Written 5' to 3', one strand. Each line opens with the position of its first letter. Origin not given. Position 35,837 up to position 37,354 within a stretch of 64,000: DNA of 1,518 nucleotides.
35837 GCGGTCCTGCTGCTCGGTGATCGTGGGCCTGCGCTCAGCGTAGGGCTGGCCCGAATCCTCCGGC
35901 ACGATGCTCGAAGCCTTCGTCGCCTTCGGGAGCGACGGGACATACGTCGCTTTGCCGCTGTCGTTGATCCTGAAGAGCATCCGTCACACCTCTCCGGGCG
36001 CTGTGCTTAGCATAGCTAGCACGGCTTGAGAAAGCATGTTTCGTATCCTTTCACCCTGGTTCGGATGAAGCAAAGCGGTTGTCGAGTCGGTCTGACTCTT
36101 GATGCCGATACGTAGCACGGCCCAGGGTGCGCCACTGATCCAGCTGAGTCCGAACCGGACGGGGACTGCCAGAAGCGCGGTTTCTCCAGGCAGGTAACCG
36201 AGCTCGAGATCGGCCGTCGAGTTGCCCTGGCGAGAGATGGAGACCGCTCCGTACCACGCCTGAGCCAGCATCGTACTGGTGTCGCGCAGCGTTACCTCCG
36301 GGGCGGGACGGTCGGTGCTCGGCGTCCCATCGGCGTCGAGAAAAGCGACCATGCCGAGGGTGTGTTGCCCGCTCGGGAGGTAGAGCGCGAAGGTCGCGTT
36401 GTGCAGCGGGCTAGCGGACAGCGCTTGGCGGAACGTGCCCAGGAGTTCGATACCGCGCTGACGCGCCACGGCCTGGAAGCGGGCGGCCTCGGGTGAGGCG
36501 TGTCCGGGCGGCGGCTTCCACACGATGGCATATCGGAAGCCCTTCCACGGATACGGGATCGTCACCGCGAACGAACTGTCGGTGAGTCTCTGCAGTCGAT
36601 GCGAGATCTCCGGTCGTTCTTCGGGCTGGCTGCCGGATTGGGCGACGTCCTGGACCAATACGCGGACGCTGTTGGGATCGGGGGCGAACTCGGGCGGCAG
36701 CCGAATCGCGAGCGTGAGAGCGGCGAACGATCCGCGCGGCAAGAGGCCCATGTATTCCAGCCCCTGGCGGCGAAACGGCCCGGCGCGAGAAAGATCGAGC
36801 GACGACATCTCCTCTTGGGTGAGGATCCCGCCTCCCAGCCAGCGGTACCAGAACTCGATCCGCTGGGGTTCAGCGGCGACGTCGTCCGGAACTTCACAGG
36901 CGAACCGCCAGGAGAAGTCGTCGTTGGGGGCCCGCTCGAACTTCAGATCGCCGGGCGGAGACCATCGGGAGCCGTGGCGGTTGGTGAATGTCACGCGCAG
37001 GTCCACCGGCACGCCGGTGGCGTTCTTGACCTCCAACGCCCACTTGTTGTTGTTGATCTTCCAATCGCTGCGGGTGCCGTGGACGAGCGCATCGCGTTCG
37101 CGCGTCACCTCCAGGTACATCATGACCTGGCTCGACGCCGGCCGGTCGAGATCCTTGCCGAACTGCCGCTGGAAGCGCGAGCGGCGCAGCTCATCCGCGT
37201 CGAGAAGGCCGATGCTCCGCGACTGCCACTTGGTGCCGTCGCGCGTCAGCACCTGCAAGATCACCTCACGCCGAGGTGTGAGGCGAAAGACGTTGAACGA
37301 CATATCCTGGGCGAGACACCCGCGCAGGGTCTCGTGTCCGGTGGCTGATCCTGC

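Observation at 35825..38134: Metallophosphoesterase fused to a large unknown domain, with a tightly coupled 51-aa micro-ORF, in a lower-GC pocket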

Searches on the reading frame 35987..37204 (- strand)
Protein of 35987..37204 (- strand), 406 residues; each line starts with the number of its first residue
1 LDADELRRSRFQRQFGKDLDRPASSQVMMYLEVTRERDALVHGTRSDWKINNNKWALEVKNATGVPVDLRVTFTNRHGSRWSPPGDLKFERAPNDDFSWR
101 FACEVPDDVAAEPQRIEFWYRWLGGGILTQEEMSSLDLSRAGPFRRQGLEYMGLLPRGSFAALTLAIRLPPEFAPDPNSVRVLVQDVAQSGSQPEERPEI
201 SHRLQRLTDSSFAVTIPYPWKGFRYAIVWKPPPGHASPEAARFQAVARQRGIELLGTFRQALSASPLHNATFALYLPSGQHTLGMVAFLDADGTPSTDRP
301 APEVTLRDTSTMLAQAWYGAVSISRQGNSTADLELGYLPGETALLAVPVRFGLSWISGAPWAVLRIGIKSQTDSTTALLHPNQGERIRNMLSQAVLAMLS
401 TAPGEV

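Call 31: predict_structure(alignment_id=A2)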
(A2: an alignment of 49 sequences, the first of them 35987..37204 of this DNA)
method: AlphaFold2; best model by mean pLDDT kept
length: 406 residues; sequences in the alignment: 49
mean_pLDDT: 92.5   pTM: 0.88
mean pLDDT of the five models: 92.5, 90.4, 90.3, 90.3, 89.1
residues with pLDDT >= 90: 324; 70-90: 66; 50-70: 14; < 50: 2
segments of 3 or more residues with pLDDT < 50: none
pLDDT, mean of each block of 10 residues (from residue 1): 79 73 88 94 97 97 94 98 97 94 98 97 94 90 95 95 97 96 97 96 97 97 97 90 95 97 96 96 97 95 91 90 86 87 95 69 96 93 92 95 66
secondary structure, 60 per line:
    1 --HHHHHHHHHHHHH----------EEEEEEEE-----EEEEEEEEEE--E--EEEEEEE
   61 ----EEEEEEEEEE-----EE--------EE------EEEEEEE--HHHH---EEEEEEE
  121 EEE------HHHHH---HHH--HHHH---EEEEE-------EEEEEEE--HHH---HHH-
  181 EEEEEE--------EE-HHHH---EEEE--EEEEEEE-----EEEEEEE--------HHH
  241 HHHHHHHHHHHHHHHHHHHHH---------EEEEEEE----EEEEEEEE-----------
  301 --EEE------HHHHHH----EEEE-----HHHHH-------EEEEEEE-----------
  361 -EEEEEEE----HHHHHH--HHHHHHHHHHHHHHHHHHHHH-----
elements in order: H3-15 E26-33 E39-48 E54-60 E65-74 E98-104 H107-110 E114-123 H130-134 H143-146 E150-154 E162-168 E181-186 H198-201 E205-208 E211-217 E223-229 H238-261 E271-277 E282-289 E303-305 H312-317 E322-325 H331-335 E343-349 E362-368 H373-378 H381-401

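Call 58: search_protein_representatives(alignment_id=A4)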
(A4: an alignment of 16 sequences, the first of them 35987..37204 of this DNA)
Query: 16 sequences, 405 profile positions. Proteins with E-value up to 0.001 (for the whole library): 253; up to 1e-10: 197; up to 1e-30: 138. The best 150 are listed.
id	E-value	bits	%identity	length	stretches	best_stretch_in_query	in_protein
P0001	2.2e-140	484.3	-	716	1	1-401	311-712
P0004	2.3e-140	484.3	-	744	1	1-402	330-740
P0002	1.2e-134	465.4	-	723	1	1-403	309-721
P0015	9.5e-130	449.3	-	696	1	1-403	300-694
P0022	2.1e-129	448.2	-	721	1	1-403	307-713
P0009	5.9e-125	433.5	-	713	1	1-399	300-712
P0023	3.4e-117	408.0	-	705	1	1-404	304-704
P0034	6.0e-116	403.9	-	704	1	2-401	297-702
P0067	5.2e-114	397.5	-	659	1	1-402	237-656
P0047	9.2e-114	396.7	-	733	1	1-404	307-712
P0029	3.1e-110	385.0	-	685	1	1-405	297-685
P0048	1.9e-108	379.2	-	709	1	1-404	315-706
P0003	4.1e-108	378.1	-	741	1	1-402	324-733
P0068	6.3e-103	361.0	-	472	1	1-403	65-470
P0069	2.0e-101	356.0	-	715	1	1-403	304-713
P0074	2.2e-93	329.5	-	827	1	3-403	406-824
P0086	2.1e-83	296.7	-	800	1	4-402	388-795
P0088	3.1e-81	289.5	-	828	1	4-402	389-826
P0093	3.0e-76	273.1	-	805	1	2-395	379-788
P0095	1.3e-75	271.1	-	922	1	4-399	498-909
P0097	2.0e-74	267.1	-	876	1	2-398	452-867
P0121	5.5e-65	236.0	-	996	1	5-373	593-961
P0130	5.6e-59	216.2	-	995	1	2-402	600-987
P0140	6.6e-56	206.1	-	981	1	2-369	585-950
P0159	1.2e-40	155.8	-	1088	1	1-373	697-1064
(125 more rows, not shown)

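Call 59: search_protein_families(library=pfam, proteins=[P0121, P0130, P0140, P0159, P0095, P0097, P0074, P0088, P0093, P0086], max_evalue=0.001)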
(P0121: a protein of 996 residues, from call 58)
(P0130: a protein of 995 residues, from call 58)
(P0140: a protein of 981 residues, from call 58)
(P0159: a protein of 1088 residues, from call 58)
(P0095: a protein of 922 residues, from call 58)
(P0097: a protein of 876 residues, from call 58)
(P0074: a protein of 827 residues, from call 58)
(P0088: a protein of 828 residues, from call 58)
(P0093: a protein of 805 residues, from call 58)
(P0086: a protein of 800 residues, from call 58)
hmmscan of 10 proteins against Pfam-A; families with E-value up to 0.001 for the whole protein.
P0121 (996 aa): 2 families
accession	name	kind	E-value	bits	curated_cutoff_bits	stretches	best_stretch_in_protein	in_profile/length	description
PF00149.33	Metallophos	-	6.3e-11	43.5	21.5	1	297-516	2-190/191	Calcineurin-like phosphoesterase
PF00656.27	Peptidase_C14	-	1.7e-05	25.1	21.4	1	75-244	53-201/233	Caspase domain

P0130 (995 aa): 2 families
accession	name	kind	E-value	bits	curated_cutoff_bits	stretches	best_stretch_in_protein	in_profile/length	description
PF00149.33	Metallophos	-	8.5e-11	43.1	21.5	1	297-524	1-190/191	Calcineurin-like phosphoesterase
PF12850.12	Metallophos_2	-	3.2e-09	37.4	27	1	298-413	2-92/154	Calcineurin-like phosphoesterase superfamily domain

P0140 (981 aa): 2 families
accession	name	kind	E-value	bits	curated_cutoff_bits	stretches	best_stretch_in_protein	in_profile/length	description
PF00149.33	Metallophos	-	1.7e-09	38.8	21.5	1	304-510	2-190/191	Calcineurin-like phosphoesterase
PF12850.12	Metallophos_2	-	4.1e-06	27.3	27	0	474-541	90-142/154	Calcineurin-like phosphoesterase superfamily domain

P0159 (1088 aa): 2 families
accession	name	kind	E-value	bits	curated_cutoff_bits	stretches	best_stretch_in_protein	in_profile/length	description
PF00149.33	Metallophos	-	2.1e-28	100.5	21.5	2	403-623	2-190/191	Calcineurin-like phosphoesterase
PF12850.12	Metallophos_2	-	6.5e-13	49.4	27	1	403-654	2-142/154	Calcineurin-like phosphoesterase superfamily domain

P0095 (922 aa): 4 families
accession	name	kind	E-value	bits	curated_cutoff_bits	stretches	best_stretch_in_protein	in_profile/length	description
PF13676.11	TIR_2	-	3e-22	79.8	28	1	5-113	1-109/122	TIR domain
PF00149.33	Metallophos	-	4.2e-12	47.3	21.5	1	207-429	3-190/191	Calcineurin-like phosphoesterase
PF01582.25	TIR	-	6.6e-08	33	21.3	1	3-88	2-93/179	TIR domain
PF12850.12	Metallophos_2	-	7.3e-06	26.5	27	1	207-466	3-149/154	Calcineurin-like phosphoesterase superfamily domain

P0097 (876 aa): 1 family
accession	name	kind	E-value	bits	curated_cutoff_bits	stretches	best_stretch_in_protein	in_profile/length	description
PF00149.33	Metallophos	-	8.7e-11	43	21.5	1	16-210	3-174/191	Calcineurin-like phosphoesterase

P0074 (827 aa): 2 families
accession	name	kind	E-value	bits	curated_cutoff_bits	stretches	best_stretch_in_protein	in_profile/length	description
PF00149.33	Metallophos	-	6.6e-12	46.7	21.5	1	15-87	3-74/191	Calcineurin-like phosphoesterase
PF12850.12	Metallophos_2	-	2.3e-06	28.2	27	0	15-96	3-60/154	Calcineurin-like phosphoesterase superfamily domain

P0088 (828 aa): 2 families
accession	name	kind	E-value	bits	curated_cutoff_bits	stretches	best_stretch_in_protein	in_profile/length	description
PF00149.33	Metallophos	-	7.7e-11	43.2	21.5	1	15-109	3-92/191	Calcineurin-like phosphoesterase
PF12850.12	Metallophos_2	-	0.00028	21.4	27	0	257-343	84-140/154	Calcineurin-like phosphoesterase superfamily domain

P0093 (805 aa): 2 families
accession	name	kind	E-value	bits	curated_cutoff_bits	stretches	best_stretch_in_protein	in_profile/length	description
PF00149.33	Metallophos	-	9.8e-14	52.7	21.5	1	20-98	2-72/191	Calcineurin-like phosphoesterase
PF12850.12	Metallophos_2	-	0.0001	22.8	27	0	21-94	3-62/154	Calcineurin-like phosphoesterase superfamily domain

P0086 (800 aa): 2 families
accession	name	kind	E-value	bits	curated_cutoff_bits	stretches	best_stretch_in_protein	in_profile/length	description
PF00149.33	Metallophos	-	1.2e-12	49.1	21.5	1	40-134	3-86/191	Calcineurin-like phosphoesterase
PF12850.12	Metallophos_2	-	0.00045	20.7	27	0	257-339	84-138/154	Calcineurin-like phosphoesterase superfamily domain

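Call 60: find_encoding_contigs(protein=P0095, flank=6000, max_places=2)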
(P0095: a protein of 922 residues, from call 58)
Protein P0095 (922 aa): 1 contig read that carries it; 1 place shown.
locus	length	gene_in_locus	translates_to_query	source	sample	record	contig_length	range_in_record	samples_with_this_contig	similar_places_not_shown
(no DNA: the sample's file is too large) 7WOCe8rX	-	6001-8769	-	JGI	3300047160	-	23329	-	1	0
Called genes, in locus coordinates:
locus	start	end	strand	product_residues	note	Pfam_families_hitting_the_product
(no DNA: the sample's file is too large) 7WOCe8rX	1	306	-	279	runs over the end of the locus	-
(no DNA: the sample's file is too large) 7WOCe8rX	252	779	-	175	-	-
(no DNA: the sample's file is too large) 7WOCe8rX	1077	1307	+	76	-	-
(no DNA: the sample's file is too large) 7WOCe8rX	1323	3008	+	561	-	PF00069:Pkinase (faint)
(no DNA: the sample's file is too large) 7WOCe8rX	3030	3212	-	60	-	-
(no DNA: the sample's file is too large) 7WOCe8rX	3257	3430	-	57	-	-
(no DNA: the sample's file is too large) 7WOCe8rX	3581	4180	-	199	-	-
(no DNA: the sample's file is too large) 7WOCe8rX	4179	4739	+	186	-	PF01894:YjbQ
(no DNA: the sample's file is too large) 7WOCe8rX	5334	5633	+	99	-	-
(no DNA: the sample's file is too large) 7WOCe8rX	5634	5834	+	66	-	-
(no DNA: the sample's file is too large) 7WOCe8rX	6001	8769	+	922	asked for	PF01582:TIR, PF13676:TIR_2, PF00149:Metallophos, PF12850:Metallophos_2 (faint)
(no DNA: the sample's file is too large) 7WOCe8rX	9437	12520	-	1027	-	PF20308:TPR-S, PF01734:Patatin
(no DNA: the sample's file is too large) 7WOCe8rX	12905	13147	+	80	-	-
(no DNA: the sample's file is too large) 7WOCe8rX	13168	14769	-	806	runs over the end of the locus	PF01656:CbiA (weak), PF13614:AAA_31 (weak)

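Call 62: find_encoding_contigs(protein=P0121, flank=6000, max_places=2)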
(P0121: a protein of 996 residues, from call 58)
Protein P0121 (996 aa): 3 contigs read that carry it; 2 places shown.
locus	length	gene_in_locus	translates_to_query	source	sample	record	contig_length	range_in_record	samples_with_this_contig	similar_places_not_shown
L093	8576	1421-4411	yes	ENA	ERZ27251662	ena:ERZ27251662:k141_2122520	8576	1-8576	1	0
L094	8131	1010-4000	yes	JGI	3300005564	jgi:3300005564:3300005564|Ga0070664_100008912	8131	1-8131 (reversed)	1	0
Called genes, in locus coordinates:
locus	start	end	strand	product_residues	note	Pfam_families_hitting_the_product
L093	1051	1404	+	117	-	-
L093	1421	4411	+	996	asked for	PF00656:Peptidase_C14 (faint), PF00149:Metallophos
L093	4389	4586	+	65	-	-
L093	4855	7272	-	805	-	PF00069:Pkinase (faint), PF01636:APH (faint), PF03109:ABC1, PF05147:LANC_like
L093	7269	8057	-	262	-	-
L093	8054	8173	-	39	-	-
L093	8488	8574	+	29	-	?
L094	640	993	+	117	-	-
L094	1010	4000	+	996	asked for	PF00656:Peptidase_C14 (faint), PF00149:Metallophos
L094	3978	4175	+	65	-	-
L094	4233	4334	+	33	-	-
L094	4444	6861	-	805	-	PF00069:Pkinase (faint), PF01636:APH (faint), PF03109:ABC1, PF05147:LANC_like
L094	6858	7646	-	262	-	-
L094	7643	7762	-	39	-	-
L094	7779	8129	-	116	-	?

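Call 66: search_protein_families(library=pfam, proteins=[L093:1051-1404:+, L093:4389-4586:+, P0130, P0159], max_evalue=1)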
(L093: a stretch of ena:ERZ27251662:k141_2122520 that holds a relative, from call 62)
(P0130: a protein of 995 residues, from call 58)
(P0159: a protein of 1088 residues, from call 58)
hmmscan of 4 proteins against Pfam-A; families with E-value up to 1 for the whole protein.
L093:1051-1404:+ (117 aa): 1 family
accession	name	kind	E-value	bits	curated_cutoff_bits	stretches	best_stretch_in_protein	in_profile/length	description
PF19953.4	EACC1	-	0.017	15.6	23.6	1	45-104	36-95/107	Effector Associated Constant Component 1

L093:4389-4586:+ (65 aa): 0 families

P0130 (995 aa): 2 families
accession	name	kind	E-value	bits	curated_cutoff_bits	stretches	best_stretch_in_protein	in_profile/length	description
PF00149.33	Metallophos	-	8.5e-11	43.1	21.5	1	297-524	1-190/191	Calcineurin-like phosphoesterase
PF12850.12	Metallophos_2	-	3.2e-09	37.4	27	1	298-413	2-92/154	Calcineurin-like phosphoesterase superfamily domain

P0159 (1088 aa): 3 families
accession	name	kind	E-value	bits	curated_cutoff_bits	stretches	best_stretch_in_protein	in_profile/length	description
PF00149.33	Metallophos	-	2.1e-28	100.5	21.5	2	403-623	2-190/191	Calcineurin-like phosphoesterase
PF12850.12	Metallophos_2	-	6.5e-13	49.4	27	2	403-654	2-142/154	Calcineurin-like phosphoesterase superfamily domain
PF14582.11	Metallophos_3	-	0.21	11.4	28.2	0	419-454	19-53/259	Metallophosphoesterase, calcineurin superfamily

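Call 71: find_related_loci(query=A5, collection=metagenome_contigs, flank=4000)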
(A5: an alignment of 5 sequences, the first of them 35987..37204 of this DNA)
Query A5 (406 aa) in metagenome_contigs; peptide patterns used: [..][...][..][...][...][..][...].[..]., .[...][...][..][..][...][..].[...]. (x = any residue, [..] = any of these).
45 stretches matched a pattern; 3 encode a relative of the query (tblastn E <= 1e-3); 3 distinct loci.
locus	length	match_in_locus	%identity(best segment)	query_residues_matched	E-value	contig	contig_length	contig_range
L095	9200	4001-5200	33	16-402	4e-69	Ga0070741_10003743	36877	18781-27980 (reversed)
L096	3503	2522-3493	30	5-329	2e-32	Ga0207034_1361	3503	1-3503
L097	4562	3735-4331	32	24-227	2e-24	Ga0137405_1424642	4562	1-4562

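Call 72: find_related_loci(query=A5, collection=viral_contigs, flank=5000)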
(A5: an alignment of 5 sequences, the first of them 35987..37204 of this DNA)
Query A5 (406 aa) in viral_contigs; peptide patterns used: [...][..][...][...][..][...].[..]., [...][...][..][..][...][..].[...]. (x = any residue, [..] = any of these).
64 stretches matched a pattern, but none encodes a relative of the query by tblastn (E <= 1e-3).

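Call 87: search_protein_families(library=pfam, alignment_id=A4, max_evalue=1)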
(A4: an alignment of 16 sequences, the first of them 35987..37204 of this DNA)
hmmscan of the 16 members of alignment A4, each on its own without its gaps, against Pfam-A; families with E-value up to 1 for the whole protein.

A. member 1, window:35987-37204:- (406 aa): 1 family
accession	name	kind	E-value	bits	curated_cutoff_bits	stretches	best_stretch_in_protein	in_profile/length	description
PF11614.14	FixG_C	-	0.0094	16.6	25.6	1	27-121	9-102/119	IG-like fold at C-terminal of FixG, putative oxidoreductase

B. families by the number of members that match (of 16 scanned): 2 families
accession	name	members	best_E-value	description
PF11614.14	FixG_C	1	0.0094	IG-like fold at C-terminal of FixG, putative oxidoreductase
PF12320.13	SbcD_C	1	0.043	Type 5 capsule protein repressor C-terminal domain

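Call 92: search_protein_families(library=padloc, proteins=[P0130, P0140, P0159, P0095, P0121, L093:1051-1404:+], max_evalue=0.01)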
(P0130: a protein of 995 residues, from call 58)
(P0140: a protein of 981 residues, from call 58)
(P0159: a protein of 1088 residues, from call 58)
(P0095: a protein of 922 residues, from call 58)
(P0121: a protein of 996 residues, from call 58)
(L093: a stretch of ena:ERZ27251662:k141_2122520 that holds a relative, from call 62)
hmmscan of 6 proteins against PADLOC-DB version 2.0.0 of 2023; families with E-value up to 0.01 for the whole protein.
P0130 (995 aa): 0 families

P0140 (981 aa): 1 family
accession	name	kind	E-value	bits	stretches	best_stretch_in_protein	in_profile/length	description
PDLC02987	caspase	-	0.0035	14.6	1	70-174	54-130/453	-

P0159 (1088 aa): 3 families
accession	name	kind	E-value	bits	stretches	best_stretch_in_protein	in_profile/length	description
PDLC05051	PDC-S60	-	7.5e-20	68.7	1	3-251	1-244/1027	-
PDLC00736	Effector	-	3.6e-12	44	1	6-109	6-102/561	Endonuclease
PDLC04908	PDC-S10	-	4.9e-06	24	1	46-98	30-76/223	-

P0095 (922 aa): 9 families
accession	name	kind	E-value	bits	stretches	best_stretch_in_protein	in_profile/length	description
PDLC02012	SAVED5--SAVED_TIR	-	3.7e-08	30.9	1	3-77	14-89/404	-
PDLC05051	PDC-S60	-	1.7e-07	27.8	1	207-283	3-88/1027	-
PDLC05062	PDC-S66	-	2.4e-05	21.9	1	3-64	149-211/282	-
PDLC00424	ThsB1|ThsB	-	9.1e-05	20.3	1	3-64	102-164/234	TIR-like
PDLC02421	Aga_TIR-PNTD1-PNTD2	-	0.00058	17.1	1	4-83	5-86/430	Class I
PDLC02403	Aga_TIR-PNTD1-PNTD2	-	0.00081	16.5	1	5-82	5-84/443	Class I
PDLC00728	Effector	-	0.0012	15.9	1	4-74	11-82/432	TIR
PDLC00436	ThsB1|ThsB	-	0.0031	15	1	4-79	37-116/183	TIR-like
PDLC02416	Aga_REase-TIR-PNTD1-PNTD2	-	0.0058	13.3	1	3-95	155-250/572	Class I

P0121 (996 aa): 2 families
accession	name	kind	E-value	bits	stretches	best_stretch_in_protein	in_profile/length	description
PDLC05051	PDC-S60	-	4.5e-07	26.4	1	296-370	1-90/1027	-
PDLC04908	PDC-S10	-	0.00018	18.9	1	294-415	8-119/223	-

L093:1051-1404:+ (117 aa): 0 families

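Call 94: find_encoding_contigs(protein=P0130, flank=5000, max_places=2)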
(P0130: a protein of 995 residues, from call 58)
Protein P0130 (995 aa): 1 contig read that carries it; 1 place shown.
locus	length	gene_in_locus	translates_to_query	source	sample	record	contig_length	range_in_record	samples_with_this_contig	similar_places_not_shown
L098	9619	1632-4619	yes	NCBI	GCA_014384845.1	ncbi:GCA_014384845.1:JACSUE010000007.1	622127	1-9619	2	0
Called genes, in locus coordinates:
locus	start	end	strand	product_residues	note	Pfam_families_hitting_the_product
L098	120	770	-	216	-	-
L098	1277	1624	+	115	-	PF19953:EACC1 (weak)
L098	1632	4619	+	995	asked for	PF00149:Metallophos, PF12850:Metallophos_2 (weak)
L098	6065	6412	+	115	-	-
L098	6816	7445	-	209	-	-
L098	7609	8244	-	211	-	-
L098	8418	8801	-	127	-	-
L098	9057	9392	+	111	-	PF13560:HTH_31 (weak), PF01381:HTH_3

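Call 97: search_dna_similar(query=window:35987-37204:-, collection=plasmids, mode=protein, max_evalue=0.001, max_rows=15)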
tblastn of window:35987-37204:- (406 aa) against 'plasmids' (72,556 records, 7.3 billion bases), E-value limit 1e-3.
No match.

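Call 98: search_dna_similar(query=window:35987-37204:-, collection=phages, mode=protein, max_evalue=0.001, max_rows=15)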
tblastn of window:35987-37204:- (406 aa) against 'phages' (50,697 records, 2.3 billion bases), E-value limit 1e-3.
No match.

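Call 103: search_protein_families(library=ncbifam, proteins=[P0095], max_evalue=0.001)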
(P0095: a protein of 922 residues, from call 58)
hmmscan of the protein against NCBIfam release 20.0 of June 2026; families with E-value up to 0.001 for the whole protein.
P0095 (922 aa): 6 families
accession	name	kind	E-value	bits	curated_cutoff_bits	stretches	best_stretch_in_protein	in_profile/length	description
NF053862.1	DS9_1_antiphage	equivalog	1.1e-16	60.8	420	1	196-456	185-476/486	anti-phage phosphoesterase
NF053861.1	DS8_antiphage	equivalog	2.7e-09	35.3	790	1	209-284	1-85/994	anti-phage protein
TIGR03729.1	acc_ester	subfamily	4.2e-07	29.6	148.25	1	207-284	2-73/239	putative phosphoesterase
NF008460.0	PRK11340.1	equivalog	0.0006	19.3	188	0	202-287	47-127/271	phosphodiesterase YaeI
TIGR00619.1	sbcd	subfamily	0.00069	19.5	77.65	0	207-284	3-87/252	exonuclease subunit SbcD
NF003743.0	PRK05340.1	equivalog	0.0009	18.5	134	0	209-293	6-91/242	UDP-2,3-diacylglucosamine diphosphatase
